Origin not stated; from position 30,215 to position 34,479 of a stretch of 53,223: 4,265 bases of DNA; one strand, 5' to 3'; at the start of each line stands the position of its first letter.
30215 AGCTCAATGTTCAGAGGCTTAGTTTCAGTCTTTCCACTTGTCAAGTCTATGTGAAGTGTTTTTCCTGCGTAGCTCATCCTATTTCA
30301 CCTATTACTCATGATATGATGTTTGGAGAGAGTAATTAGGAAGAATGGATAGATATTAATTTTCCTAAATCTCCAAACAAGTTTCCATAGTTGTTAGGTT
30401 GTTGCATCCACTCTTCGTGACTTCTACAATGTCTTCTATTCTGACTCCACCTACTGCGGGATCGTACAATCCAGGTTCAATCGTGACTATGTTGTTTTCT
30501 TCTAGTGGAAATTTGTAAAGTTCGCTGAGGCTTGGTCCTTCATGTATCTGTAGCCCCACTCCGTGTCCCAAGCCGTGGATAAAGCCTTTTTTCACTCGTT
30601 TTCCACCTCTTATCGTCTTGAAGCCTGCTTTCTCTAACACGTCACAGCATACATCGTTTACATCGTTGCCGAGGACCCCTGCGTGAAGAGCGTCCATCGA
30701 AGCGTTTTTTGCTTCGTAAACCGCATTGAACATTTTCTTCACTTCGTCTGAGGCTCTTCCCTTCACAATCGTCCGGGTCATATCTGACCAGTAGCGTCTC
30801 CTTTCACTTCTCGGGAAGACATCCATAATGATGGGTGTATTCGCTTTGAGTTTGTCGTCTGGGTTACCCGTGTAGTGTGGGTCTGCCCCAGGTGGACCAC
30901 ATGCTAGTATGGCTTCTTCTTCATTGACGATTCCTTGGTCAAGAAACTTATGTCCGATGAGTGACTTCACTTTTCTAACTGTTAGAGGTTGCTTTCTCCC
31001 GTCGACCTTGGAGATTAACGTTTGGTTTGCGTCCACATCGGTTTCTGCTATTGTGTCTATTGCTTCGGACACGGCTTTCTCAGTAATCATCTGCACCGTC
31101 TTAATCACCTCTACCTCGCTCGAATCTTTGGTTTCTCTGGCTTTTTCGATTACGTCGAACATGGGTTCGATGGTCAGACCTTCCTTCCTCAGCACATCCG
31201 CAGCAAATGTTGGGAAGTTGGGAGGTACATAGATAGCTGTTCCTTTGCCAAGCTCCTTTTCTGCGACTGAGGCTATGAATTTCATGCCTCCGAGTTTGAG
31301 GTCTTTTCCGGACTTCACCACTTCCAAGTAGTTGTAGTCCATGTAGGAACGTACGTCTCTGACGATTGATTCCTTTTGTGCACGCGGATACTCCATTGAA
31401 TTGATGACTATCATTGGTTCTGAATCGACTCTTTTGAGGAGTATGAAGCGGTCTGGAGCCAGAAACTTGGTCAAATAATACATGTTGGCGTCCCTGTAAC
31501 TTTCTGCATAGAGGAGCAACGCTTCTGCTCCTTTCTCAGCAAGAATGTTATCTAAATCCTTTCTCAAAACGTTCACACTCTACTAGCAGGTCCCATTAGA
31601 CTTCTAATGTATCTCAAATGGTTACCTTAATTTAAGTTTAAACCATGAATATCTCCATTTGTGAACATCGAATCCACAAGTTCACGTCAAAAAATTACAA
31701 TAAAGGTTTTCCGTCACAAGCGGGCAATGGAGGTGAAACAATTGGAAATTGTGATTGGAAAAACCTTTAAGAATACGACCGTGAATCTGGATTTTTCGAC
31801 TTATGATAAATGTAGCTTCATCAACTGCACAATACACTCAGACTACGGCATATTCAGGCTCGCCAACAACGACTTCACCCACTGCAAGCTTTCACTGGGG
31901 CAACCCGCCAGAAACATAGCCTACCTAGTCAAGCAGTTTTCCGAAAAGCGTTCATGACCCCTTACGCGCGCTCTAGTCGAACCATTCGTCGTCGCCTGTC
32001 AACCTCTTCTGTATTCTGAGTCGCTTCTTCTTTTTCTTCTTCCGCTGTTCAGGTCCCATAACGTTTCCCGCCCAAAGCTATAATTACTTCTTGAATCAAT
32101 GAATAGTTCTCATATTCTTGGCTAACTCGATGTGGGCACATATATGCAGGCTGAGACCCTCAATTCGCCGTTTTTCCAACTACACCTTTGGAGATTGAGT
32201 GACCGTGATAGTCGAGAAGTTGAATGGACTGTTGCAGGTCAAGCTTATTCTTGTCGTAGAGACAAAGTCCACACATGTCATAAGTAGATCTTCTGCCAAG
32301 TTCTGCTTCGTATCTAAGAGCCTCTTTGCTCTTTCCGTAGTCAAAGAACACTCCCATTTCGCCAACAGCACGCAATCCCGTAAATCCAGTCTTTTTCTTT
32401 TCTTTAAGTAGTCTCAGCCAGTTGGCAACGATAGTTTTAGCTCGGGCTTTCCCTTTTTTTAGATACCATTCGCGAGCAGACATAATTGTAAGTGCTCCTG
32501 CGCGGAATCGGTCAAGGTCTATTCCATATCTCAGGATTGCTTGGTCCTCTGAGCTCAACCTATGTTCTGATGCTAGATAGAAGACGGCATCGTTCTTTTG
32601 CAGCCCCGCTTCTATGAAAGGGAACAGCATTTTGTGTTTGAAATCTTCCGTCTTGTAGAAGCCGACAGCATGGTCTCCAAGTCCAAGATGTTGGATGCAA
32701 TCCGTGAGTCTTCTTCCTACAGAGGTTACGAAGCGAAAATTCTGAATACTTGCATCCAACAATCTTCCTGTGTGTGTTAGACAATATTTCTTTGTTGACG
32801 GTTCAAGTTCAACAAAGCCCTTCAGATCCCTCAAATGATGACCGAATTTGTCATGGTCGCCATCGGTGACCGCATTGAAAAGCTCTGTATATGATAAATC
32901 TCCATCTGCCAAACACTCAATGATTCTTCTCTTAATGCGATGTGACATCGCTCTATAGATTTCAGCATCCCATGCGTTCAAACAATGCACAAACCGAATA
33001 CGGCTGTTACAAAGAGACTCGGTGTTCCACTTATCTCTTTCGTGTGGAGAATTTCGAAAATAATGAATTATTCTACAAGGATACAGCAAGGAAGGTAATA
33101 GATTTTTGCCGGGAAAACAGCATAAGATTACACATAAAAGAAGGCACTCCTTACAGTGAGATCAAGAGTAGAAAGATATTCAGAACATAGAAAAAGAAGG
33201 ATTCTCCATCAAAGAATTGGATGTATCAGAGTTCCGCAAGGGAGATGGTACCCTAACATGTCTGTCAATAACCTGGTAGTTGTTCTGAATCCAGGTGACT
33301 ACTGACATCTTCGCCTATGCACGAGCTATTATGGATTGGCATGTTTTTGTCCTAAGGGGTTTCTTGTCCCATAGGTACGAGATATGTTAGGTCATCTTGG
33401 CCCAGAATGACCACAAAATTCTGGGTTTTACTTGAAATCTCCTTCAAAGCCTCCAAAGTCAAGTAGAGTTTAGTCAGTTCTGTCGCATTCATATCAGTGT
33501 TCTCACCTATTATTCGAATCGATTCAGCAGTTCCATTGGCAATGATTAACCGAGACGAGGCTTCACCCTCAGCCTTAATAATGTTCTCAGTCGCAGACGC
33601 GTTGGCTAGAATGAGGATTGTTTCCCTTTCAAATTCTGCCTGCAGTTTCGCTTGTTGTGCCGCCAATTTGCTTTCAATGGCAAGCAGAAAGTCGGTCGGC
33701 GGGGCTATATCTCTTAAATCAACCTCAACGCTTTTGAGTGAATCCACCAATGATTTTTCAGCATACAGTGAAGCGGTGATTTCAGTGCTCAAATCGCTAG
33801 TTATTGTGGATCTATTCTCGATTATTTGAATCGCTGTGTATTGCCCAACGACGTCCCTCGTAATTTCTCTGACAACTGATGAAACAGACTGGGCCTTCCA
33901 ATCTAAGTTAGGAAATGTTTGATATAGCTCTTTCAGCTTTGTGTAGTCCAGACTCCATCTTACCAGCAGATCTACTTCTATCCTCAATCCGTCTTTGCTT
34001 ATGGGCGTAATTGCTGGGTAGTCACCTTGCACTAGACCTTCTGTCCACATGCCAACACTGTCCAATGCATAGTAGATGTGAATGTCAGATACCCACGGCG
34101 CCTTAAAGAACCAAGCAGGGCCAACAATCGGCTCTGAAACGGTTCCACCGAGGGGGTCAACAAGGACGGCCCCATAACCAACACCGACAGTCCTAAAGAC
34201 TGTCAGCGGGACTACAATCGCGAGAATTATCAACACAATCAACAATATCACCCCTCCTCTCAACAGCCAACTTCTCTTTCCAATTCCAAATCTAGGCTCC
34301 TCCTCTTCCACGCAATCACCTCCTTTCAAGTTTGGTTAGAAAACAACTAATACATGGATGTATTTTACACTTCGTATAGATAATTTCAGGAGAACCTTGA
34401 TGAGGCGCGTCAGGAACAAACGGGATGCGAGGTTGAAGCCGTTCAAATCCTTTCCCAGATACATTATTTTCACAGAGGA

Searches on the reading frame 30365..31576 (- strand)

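Call 11: search_protein_families(library=pfam, proteins=[window:30365-31576:-], max_evalue=0.01)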
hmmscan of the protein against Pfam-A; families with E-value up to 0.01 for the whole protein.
window:30365-31576:- (403 aa): 2 families
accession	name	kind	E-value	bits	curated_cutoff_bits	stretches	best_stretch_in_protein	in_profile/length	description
PF00557.29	Peptidase_M24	-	1.7e-44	152.6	23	1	158-388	3-208/208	Metallopeptidase family M24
PF01321.24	Creatinase_N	-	7.2e-06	27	22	1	6-84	3-78/128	Creatinase/Prolidase N-terminal domain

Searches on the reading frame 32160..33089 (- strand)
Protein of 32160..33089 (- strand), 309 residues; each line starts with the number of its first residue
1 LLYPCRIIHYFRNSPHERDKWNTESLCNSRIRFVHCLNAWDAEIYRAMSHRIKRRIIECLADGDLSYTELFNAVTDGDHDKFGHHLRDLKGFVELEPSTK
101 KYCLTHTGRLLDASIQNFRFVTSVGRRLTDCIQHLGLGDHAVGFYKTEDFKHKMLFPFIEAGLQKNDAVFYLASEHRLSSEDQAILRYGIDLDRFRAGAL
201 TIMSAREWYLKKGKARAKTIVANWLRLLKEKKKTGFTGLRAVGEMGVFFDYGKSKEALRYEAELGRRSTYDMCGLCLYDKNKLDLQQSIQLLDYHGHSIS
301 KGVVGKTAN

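Call 11: search_protein_families(library=pfam, proteins=[window:32160-33089:-], max_evalue=0.01)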
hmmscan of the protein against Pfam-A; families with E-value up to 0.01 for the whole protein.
window:32160-33089:- (309 aa): 2 families
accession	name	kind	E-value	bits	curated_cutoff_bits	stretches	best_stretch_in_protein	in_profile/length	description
PF14417.12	MEDS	-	8.3e-30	104.2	29.8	1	139-295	1-160/161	MEDS: MEthanogen/methylotroph, DcmR Sensory domain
PF24038.1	DUF7347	-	5.5e-06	27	27.6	1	42-109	2-71/77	Domain of unknown function (DUF7347)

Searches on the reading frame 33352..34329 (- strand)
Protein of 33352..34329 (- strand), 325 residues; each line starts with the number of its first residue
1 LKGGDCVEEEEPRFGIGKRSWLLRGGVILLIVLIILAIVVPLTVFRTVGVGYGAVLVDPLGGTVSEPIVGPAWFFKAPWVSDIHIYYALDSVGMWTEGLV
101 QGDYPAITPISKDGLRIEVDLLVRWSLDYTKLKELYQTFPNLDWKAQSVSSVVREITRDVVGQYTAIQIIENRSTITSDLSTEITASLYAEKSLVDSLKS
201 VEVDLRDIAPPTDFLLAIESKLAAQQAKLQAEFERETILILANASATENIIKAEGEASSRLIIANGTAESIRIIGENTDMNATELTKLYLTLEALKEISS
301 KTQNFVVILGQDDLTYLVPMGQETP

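Call 11: search_protein_families(library=pfam, proteins=[window:33352-34329:-], max_evalue=0.01)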
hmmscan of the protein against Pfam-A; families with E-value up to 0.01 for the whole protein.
window:33352-34329:- (325 aa): 1 family
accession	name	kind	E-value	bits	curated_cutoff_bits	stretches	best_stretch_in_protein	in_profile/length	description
PF01145.31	Band_7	-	4.3e-19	69.7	23.6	1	47-236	2-172/176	SPFH domain / Band 7 family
